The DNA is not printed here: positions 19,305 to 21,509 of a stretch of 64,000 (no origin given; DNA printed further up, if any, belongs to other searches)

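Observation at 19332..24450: Low-GC five-gene island: 3-amino-3,6-dideoxyhexose synthesis coupled to a GtrA/GtrB/GT-C lipid-carrier glycosylation set, without an N-acyltransferase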

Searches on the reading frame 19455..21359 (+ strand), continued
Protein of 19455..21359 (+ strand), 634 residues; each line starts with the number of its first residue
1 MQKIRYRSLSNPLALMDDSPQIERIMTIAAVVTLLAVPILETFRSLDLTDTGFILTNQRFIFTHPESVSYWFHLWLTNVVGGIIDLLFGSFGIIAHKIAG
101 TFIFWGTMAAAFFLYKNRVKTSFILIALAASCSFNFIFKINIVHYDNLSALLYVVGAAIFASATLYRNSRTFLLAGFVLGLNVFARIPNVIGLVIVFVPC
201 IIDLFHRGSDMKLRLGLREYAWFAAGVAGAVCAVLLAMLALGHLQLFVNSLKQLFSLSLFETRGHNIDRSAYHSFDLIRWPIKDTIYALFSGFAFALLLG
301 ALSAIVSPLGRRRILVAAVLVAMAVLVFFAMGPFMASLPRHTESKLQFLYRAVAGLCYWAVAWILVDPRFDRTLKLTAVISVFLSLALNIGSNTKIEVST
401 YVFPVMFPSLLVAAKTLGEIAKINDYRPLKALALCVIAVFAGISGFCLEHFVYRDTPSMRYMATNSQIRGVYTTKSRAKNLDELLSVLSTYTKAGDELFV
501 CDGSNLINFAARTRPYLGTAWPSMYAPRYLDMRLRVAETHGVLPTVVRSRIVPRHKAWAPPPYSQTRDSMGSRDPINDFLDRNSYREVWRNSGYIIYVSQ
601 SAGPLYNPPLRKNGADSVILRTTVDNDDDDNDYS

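Call 57: search_protein_families(library=pfam, alignment_id=A3, max_evalue=0.0001)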
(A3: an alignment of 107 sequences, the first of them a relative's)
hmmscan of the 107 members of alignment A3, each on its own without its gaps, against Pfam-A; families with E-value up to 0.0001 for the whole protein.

A. member 1, L007:642-1721:+ (359 aa): 4 families
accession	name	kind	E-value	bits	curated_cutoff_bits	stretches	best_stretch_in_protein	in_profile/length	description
PF00535.33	Glycos_transf_2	-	1.5e-20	74.3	23.3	1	49-153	2-108/168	Glycosyl transferase family 2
PF13641.12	Glyco_tranf_2_3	-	4.5e-12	46.9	27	1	46-284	2-213/230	Glycosyltransferase like family 2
PF10111.15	Glyco_tranf_2_2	-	1.3e-05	25.3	27.3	1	60-140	15-98/276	Glycosyltransferase like family 2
PF13712.12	Glyco_tranf_2_5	-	2.5e-05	24.5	27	0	113-282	43-189/210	Glycosyltransferase like family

B. families by the number of members that match (of 107 scanned): 111 families (the first 25 are shown)
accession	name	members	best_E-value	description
PF00535.33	Glycos_transf_2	11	1.2e-40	Glycosyl transferase family 2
PF13489.12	Methyltransf_23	10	7.1e-19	Methyltransferase domain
PF13649.12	Methyltransf_25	10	5.2e-15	Methyltransferase domain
PF08241.18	Methyltransf_11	10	1.2e-13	Methyltransferase domain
PF13847.12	Methyltransf_31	9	9.2e-15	Methyltransferase domain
PF08242.18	Methyltransf_12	9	2.7e-12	Methyltransferase domain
PF00892.27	EamA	8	4.8e-10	EamA-like transporter family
PF07021.18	MetW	8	1e-08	Methionine biosynthesis protein MetW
PF01739.24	CheR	7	4.8e-10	CheR methyltransferase, SAM binding domain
PF01370.27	Epimerase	6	2.6e-70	NAD dependent epimerase/dehydratase family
PF04321.23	RmlD_sub_bind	6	1.2e-12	RmlD substrate binding domain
PF13641.12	Glyco_tranf_2_3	6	4.5e-12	Glycosyltransferase like family 2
PF16363.11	GDP_Man_Dehyd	5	2.3e-142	GDP-mannose 4,6 dehydratase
PF07993.18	NAD_binding_4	5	5.9e-14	Male sterility protein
PF02719.21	Polysacc_synt_2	4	8.6e-102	Polysaccharide biosynthesis protein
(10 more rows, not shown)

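Call 61: search_solved_structures(query=L007:1723-2415:+, max_evalue=0.01)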
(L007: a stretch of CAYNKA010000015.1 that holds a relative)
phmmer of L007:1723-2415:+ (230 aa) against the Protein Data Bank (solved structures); distinct sequences matched with E-value up to 0.01: 8.
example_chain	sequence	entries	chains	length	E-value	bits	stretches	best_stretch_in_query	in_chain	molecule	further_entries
4qdj_A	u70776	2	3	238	1.7e-05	27.6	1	11-175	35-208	Magnesium-protoporphyrin O-methyltransferase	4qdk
3cc8_A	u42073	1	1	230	2.1e-05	27.3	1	23-184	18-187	Putative methyltransferase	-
4azw_A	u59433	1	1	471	0.0033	20.1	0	38-111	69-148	WBDD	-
3l8d_A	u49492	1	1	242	0.0041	19.8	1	35-114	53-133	Methyltransferase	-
4uw0_A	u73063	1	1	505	0.0041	19.8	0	38-111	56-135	WBDD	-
4ax8_A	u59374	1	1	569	0.0049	19.5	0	38-111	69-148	WBDD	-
4azs_A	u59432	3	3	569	0.0049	19.5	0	38-111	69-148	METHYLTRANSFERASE WBDD | WBDD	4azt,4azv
9rfr_A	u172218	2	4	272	0.0078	18.9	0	37-125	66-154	Ubiquinone biosynthesis O-methyltransferase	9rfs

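Call 74: search_protein_representatives(alignment_id=A1)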
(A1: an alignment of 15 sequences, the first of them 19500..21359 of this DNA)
Query: 15 sequences, 580 profile positions. Proteins with E-value up to 0.001 (for the whole library): 1989; up to 1e-10: 1569; up to 1e-30: 834. The best 150 are listed.
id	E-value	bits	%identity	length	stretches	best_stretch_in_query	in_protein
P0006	5.6e-249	844.0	-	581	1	1-575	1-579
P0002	3.2e-221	752.4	-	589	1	9-580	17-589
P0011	4.8e-221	751.8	-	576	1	10-576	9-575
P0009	7.5e-221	751.2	-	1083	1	17-576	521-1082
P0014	1.6e-216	736.9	-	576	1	9-579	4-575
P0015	1.2e-212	724.1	-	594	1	4-578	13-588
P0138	2.7e-211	719.6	-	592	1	11-575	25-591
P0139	3.0e-201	686.4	-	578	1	13-575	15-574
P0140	1.7e-195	667.4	-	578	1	1-576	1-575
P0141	1.9e-181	621.1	-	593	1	13-576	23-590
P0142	1.2e-179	615.1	-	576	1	10-576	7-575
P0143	2.5e-164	564.5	-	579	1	14-573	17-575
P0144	7.4e-149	513.5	-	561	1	14-568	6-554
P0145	2.9e-148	511.5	-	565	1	9-572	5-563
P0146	7.1e-148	510.2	-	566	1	19-578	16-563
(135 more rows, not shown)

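Call 80: search_protein_families(library=ncbifam, proteins=[L007:1723-2415:+], max_evalue=0.001)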
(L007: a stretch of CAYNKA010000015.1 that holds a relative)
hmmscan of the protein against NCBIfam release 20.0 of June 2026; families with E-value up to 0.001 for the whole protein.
L007:1723-2415:+ (230 aa): 4 families
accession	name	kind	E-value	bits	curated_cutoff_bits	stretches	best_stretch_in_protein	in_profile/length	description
TIGR02021.1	BchM-ChlM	equivalog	2.6e-08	33.6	158.9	1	6-182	23-206/218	magnesium protoporphyrin IX methyltransferase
TIGR01983.1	UbiG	equivalog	8.2e-08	31.8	102.95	1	20-127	45-146/228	bifunctional 2-polyprenyl-6-hydroxyphenol methylase/3-demethylubiquinol 3-O-methyltransferase UbiG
NF045667.1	MTase_DVU1556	equivalog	2.1e-07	30.6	155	1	34-131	21-118/213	DVU_1556 family methyltransferase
NF041255.1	mycofact_MftM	equivalog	0.00041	19.7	200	1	18-136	122-245/289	mycofactocin oligosaccharide methyltransferase MftM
